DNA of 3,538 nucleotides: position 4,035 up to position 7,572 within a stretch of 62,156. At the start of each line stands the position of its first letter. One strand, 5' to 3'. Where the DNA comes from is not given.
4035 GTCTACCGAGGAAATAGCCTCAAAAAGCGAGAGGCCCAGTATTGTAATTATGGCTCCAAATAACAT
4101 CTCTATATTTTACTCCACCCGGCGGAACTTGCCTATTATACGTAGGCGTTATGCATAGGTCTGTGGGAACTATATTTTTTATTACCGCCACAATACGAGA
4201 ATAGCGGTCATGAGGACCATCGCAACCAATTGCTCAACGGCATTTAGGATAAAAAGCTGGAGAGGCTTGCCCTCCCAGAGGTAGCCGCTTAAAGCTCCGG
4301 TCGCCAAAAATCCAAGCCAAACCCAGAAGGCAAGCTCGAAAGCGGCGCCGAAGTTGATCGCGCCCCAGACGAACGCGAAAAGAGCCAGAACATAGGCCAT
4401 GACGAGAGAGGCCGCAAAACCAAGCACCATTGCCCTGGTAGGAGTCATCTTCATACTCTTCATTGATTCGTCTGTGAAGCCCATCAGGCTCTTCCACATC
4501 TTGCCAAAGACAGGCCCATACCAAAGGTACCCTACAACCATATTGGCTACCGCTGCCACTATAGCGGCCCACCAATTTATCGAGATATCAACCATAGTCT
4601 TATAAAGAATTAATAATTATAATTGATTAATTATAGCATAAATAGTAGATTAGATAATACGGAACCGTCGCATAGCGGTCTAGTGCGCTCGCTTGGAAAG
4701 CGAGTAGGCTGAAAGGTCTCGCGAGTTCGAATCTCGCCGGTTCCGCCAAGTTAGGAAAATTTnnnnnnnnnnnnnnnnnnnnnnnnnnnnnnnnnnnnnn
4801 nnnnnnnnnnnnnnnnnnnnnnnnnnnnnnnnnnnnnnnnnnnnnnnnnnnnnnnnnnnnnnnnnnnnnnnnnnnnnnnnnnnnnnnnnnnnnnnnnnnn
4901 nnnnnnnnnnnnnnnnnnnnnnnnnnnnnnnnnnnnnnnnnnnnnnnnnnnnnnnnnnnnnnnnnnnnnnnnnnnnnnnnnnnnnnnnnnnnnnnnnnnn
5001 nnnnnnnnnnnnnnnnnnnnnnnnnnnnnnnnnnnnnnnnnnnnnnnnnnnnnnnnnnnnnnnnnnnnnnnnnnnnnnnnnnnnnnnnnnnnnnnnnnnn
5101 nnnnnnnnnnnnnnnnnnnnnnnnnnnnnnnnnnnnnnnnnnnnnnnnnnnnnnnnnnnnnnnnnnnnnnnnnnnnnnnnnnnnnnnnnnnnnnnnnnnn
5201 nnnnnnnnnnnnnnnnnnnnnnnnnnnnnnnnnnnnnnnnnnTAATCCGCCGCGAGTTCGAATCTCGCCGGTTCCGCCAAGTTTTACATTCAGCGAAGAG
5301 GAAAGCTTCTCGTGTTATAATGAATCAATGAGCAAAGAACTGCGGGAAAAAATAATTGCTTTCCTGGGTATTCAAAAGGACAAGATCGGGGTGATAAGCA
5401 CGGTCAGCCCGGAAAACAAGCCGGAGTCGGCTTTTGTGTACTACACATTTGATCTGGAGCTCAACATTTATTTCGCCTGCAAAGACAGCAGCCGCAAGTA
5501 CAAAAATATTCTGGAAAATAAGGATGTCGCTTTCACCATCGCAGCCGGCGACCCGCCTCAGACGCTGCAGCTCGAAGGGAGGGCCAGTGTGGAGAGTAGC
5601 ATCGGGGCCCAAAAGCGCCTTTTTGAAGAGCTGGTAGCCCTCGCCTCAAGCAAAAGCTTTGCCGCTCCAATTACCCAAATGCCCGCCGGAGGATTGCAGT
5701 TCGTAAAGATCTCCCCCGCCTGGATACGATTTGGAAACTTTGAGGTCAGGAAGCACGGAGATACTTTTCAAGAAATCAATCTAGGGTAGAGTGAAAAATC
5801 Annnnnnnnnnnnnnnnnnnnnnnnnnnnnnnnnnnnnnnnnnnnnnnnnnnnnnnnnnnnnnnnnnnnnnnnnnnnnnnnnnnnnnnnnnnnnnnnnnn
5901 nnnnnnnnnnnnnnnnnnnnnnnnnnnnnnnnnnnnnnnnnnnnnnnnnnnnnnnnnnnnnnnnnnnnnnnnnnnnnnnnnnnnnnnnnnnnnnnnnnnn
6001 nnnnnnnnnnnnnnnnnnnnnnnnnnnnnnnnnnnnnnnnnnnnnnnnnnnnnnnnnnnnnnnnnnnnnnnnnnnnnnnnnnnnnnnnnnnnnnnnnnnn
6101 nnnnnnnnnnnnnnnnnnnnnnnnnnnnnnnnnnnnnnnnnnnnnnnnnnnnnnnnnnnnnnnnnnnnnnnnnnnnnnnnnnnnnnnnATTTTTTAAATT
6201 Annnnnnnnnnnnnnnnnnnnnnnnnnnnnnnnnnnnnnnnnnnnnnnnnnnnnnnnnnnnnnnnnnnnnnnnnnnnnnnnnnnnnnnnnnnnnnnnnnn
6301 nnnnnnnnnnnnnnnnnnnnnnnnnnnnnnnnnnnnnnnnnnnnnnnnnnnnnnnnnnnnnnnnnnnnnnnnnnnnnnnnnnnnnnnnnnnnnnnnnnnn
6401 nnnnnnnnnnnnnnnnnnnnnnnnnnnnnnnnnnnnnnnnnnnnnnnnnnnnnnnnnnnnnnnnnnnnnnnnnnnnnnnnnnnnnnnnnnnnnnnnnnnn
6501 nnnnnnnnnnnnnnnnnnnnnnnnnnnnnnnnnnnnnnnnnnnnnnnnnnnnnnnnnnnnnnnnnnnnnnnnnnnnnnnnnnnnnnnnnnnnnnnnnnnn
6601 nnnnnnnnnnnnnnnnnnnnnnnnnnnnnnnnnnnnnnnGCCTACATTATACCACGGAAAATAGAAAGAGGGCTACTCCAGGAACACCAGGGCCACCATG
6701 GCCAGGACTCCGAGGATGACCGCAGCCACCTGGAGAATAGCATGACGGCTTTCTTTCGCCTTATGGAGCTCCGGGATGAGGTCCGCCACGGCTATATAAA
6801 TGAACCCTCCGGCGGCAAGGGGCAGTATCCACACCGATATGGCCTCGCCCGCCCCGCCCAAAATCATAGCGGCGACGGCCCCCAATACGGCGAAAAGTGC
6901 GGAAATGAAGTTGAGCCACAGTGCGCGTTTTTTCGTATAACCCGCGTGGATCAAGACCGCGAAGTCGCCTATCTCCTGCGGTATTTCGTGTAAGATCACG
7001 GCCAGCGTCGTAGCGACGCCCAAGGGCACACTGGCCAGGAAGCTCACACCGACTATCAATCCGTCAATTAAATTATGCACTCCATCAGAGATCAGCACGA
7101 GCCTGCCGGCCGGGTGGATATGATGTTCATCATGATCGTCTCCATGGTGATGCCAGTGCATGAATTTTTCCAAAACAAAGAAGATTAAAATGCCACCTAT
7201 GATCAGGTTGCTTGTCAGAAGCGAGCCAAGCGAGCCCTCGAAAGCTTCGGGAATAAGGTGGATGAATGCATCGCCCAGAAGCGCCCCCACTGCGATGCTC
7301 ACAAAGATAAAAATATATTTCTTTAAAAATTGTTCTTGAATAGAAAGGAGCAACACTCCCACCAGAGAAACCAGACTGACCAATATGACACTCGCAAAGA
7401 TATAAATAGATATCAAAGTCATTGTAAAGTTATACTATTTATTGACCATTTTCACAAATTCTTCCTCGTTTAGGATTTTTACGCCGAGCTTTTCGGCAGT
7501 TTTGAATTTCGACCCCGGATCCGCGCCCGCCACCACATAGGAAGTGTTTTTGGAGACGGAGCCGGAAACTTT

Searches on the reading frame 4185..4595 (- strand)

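Call 66: search_protein_families(library=pfam, proteins=[window:4185-4595:-], max_evalue=0.00001)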
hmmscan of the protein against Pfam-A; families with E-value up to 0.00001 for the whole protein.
window:4185-4595:- (137 aa): 1 family
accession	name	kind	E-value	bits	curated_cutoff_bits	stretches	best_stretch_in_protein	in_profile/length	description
PF08570.15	DUF1761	-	6.3e-29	101.2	31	1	9-133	1-122/123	Protein of unknown function (DUF1761)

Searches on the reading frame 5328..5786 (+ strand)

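Call 66: search_protein_families(library=pfam, proteins=[window:5328-5786:+], max_evalue=0.00001)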
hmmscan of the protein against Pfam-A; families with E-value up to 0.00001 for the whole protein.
window:5328-5786:+ (153 aa): 1 family
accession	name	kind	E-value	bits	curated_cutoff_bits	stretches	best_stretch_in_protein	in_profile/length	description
PF01243.27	PNPOx_N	-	1.3e-11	45.3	28.1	1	15-135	9-118/120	Pyridoxamine 5'-phosphate oxidase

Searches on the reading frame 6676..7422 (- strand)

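Call 66: search_protein_families(library=pfam, proteins=[window:6676-7422:-], max_evalue=0.00001)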
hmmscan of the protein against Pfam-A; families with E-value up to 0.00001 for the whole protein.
window:6676-7422:- (249 aa): 1 family
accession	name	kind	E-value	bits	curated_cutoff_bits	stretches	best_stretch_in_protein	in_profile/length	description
PF02535.28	Zip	-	2.6e-49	168.6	35.1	2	93-245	165-322/323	ZIP Zinc transporter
